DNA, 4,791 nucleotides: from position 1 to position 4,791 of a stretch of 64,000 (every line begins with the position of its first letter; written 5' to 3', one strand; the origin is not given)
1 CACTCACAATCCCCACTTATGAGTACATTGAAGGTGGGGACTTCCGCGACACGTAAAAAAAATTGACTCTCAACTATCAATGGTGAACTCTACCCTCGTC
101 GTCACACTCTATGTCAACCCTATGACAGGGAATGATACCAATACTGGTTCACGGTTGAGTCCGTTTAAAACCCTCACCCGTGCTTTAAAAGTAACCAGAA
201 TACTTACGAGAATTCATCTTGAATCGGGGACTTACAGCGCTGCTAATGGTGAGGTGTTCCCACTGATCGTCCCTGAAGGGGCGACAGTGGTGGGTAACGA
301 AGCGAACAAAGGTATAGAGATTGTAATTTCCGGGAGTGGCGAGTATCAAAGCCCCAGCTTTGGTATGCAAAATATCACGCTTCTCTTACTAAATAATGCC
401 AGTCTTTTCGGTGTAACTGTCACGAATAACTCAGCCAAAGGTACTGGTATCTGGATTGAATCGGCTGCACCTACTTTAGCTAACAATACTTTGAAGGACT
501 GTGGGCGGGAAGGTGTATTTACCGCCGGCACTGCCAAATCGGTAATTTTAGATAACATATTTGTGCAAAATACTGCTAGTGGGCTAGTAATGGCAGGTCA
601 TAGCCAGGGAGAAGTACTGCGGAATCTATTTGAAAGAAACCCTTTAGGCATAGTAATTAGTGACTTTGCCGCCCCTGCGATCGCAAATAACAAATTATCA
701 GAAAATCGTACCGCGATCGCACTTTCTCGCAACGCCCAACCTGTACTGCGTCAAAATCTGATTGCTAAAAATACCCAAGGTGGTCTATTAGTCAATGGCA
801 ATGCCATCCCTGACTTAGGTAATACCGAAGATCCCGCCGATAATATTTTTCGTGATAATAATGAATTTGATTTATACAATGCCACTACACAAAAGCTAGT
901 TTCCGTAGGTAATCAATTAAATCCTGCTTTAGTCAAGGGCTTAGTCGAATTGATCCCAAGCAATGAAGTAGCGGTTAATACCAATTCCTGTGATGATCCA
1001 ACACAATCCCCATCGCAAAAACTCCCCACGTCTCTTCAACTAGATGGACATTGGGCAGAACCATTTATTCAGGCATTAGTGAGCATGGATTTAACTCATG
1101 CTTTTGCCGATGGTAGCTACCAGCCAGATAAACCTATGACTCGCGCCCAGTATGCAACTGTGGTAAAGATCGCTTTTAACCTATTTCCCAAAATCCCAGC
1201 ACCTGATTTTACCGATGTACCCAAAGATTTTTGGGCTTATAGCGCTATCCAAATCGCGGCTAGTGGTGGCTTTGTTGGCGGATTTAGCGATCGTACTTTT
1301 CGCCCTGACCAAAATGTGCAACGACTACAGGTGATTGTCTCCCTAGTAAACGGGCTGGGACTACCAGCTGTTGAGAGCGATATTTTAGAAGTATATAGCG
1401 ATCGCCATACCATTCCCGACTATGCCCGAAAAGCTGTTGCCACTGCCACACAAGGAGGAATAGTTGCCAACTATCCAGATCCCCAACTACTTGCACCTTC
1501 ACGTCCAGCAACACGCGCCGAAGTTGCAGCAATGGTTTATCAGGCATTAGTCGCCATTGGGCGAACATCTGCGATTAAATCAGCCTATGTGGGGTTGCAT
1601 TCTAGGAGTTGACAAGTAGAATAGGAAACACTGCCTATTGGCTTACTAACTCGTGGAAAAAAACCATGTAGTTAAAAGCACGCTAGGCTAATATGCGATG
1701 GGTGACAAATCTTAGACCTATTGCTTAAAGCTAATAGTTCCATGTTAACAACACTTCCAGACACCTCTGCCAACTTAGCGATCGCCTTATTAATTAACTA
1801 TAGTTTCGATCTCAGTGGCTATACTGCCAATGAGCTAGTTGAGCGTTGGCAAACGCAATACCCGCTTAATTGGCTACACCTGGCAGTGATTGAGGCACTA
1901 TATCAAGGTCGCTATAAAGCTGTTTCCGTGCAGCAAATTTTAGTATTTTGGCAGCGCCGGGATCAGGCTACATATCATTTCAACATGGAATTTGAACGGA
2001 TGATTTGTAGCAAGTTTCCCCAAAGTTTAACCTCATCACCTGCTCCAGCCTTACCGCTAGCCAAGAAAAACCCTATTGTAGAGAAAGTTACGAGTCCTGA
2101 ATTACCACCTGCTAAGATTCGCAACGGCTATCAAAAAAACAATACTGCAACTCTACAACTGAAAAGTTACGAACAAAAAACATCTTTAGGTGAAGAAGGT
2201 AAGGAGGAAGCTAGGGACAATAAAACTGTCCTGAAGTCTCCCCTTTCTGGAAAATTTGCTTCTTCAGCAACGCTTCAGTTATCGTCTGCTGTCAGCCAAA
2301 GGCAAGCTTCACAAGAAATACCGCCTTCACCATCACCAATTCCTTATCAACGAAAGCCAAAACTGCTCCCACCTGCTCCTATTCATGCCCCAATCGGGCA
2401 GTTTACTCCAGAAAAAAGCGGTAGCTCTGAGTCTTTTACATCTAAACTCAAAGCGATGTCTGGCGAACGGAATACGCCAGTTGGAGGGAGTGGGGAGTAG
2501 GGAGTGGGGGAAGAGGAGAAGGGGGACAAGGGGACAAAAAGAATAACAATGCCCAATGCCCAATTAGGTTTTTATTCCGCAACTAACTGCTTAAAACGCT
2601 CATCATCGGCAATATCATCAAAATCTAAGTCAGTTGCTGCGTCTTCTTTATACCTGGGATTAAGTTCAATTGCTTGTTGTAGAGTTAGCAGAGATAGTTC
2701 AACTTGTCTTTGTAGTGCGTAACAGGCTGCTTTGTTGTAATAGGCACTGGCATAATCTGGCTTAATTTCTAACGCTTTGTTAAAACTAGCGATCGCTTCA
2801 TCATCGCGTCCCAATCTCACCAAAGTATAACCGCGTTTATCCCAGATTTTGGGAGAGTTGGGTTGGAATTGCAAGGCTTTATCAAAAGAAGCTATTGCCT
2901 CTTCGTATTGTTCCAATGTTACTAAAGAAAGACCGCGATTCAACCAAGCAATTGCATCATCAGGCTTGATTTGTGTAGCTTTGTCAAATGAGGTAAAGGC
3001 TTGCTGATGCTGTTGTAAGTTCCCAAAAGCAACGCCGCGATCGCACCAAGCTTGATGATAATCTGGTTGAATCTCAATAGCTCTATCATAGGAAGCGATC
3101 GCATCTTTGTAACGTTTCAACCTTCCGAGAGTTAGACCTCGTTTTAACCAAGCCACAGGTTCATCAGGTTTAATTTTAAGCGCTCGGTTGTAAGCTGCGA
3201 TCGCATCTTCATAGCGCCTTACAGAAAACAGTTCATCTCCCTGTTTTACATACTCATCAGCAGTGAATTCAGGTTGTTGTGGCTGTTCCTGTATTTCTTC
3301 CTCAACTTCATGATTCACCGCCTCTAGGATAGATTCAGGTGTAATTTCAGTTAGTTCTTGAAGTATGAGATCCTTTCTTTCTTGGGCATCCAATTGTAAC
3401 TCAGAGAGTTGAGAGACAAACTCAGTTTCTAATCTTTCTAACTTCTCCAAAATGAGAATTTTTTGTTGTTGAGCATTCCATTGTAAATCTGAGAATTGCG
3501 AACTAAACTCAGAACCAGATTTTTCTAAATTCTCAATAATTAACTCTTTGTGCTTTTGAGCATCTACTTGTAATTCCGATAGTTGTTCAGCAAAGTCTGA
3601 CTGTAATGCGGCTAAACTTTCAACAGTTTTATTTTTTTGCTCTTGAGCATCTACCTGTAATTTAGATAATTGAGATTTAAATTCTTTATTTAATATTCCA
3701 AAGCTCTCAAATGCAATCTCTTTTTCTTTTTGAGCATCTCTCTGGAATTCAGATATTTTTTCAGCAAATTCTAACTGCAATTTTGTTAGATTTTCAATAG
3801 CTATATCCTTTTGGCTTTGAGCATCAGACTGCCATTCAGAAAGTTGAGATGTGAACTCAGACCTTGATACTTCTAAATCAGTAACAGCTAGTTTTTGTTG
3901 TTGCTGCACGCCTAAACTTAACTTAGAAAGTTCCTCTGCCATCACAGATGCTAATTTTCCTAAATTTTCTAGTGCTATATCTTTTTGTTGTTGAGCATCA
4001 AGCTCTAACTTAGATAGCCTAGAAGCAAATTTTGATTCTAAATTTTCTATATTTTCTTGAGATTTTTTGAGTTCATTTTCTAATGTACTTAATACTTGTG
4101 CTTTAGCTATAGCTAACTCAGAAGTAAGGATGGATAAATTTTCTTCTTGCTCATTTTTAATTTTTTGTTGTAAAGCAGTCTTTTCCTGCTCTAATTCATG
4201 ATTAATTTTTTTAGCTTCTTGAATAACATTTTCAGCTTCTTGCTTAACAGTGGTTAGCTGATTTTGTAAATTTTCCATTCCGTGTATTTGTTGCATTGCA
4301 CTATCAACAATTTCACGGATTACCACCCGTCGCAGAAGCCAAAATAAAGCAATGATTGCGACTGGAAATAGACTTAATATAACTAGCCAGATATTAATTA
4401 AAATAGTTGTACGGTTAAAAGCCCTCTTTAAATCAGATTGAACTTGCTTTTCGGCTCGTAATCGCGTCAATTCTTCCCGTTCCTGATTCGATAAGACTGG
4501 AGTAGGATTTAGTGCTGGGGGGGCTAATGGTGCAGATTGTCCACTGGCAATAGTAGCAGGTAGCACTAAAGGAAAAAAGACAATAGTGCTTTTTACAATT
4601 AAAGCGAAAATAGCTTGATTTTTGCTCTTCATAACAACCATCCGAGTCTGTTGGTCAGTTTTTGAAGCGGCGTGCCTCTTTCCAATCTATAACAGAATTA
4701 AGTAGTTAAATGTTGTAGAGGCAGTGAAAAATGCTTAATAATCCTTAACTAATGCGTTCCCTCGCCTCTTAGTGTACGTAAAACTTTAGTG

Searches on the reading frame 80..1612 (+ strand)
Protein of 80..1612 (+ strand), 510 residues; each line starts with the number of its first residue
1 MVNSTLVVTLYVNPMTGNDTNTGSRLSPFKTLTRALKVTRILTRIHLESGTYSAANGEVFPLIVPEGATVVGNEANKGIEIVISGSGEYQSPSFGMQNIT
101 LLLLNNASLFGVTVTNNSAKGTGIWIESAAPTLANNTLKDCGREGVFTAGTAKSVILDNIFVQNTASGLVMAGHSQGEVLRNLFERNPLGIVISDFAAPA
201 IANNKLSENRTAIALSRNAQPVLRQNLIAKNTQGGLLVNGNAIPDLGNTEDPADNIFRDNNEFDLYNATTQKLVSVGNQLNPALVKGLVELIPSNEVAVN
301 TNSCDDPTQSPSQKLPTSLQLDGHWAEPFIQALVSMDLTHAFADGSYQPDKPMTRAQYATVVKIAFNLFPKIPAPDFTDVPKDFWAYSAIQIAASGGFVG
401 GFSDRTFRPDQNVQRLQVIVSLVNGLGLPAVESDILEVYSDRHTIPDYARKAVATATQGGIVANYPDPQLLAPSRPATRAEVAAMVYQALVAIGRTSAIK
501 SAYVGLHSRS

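Call 42: search_protein_families(library=pfam, max_evalue=0.00001, proteins=[window:80-1612:+])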
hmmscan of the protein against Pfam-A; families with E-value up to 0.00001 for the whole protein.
window:80-1612:+ (510 aa): 4 families
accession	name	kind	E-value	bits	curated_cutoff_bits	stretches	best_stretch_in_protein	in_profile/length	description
PF07602.17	DUF1565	-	6.7e-50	170.2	20.3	1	16-282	2-254/257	Protein of unknown function (DUF1565)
PF00395.25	SLH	-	1e-25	89.8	20.8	2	322-359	6-44/44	S-layer homology domain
PF13229.12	Beta_helix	-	3.7e-17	62.8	25.9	1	107-241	11-147/158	Right handed beta helix region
PF05048.19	NosD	-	1e-13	51.7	23.6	1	92-260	14-172/212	Periplasmic copper-binding protein (NosD)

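Call 67: find_encoding_contigs(protein=window:80-1612:+, flank=10000, max_places=2)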
Protein window:80-1612:+ (510 aa): 1 contig read that carries it; 1 place shown.
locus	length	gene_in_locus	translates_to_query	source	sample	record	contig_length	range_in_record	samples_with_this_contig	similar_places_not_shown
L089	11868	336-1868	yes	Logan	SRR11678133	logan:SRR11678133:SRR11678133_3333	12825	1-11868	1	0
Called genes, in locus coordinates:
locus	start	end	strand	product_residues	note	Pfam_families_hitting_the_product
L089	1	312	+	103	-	?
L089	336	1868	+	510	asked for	PF07602:DUF1565, PF22842:Pel9A-like_beta_helix (weak), PF05048:NosD, PF13229:Beta_helix, PF00395:SLH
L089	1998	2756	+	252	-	-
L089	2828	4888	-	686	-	-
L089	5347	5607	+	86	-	-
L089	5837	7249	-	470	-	PF03235:GmrSD_N (weak)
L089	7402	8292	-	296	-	PF00291:PALP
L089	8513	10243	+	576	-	PF00753:Lactamase_B, PF19583:ODP, PF01613:Flavin_Reduct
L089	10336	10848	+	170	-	PF06146:PsiE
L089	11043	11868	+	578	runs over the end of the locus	PF19583:ODP, PF00258:Flavodoxin_1, PF01613:Flavin_Reduct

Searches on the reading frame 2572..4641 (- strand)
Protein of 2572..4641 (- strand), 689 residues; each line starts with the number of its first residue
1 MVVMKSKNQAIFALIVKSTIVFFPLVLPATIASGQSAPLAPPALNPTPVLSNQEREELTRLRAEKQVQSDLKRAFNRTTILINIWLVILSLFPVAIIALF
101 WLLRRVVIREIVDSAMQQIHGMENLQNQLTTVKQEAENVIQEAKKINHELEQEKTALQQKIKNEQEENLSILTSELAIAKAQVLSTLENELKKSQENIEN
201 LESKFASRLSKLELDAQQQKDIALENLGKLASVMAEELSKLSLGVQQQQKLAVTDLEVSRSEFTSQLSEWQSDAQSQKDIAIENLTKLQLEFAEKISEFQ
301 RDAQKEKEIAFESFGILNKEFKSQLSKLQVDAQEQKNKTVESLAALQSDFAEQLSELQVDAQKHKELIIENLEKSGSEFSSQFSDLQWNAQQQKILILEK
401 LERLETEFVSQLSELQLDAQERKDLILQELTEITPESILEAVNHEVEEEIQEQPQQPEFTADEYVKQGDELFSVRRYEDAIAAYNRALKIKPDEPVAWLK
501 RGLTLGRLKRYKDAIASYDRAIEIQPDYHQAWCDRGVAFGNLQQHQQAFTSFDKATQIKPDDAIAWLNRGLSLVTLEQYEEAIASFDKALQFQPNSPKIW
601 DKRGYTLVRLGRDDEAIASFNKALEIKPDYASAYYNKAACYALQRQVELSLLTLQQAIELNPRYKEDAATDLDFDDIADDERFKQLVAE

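Call 10: search_protein_families(library=pfam, proteins=[window:2572-4641:-])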
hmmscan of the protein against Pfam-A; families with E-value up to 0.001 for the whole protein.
window:2572-4641:- (689 aa): 19 families
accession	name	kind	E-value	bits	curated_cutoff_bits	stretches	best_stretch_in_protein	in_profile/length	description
PF00515.34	TPR_1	-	1.4e-46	154.9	27.8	6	563-595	1-33/34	Tetratricopeptide repeat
PF13414.12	TPR_11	-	4.5e-43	145.1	26.8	4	604-643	1-40/42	TPR repeat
PF07719.23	TPR_2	-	2.3e-37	124.4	27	4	563-595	1-33/34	Tetratricopeptide repeat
PF13181.12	TPR_8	-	5.3e-35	117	25.7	3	598-630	2-34/34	Tetratricopeptide repeat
PF13431.12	TPR_17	-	1.9e-28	96.7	24.4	1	620-648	2-30/34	Tetratricopeptide repeat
PF13432.12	TPR_16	-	1.7e-26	92.7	32.7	3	466-528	2-64/65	Tetratricopeptide repeat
PF13428.12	TPR_14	-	2.7e-21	74.3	23.5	2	597-639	1-43/44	Tetratricopeptide repeat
PF13371.12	TPR_9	-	1.7e-20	73.2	35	4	473-531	7-65/73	Tetratricopeptide repeat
PF14559.12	TPR_19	-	2e-16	60.5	25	3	475-529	5-59/68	Tetratricopeptide repeat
PF13424.12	TPR_12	-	3.7e-16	59.5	30.1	2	563-626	3-74/77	Tetratricopeptide repeat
PF23914.1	TPR_CcmH_CycH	-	7.1e-10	39.4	42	1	558-599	45-86/158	Cytochrome c-type biogenesis protein H TPR domain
PF01239.28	PPTA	-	1.4e-09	37.5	29.5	0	511-539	1-29/32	Protein prenyltransferase alpha subunit repeat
PF13174.12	TPR_6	-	2.5e-08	34.4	26.3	0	497-527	2-32/33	Tetratricopeptide repeat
PF13176.12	TPR_7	-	1.9e-06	27.9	27.9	0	606-630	8-32/36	Tetratricopeptide repeat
PF12895.13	ANAPC3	-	2.1e-06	28.3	27.2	0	471-520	33-81/82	Anaphase-promoting complex, cyclosome, subunit 3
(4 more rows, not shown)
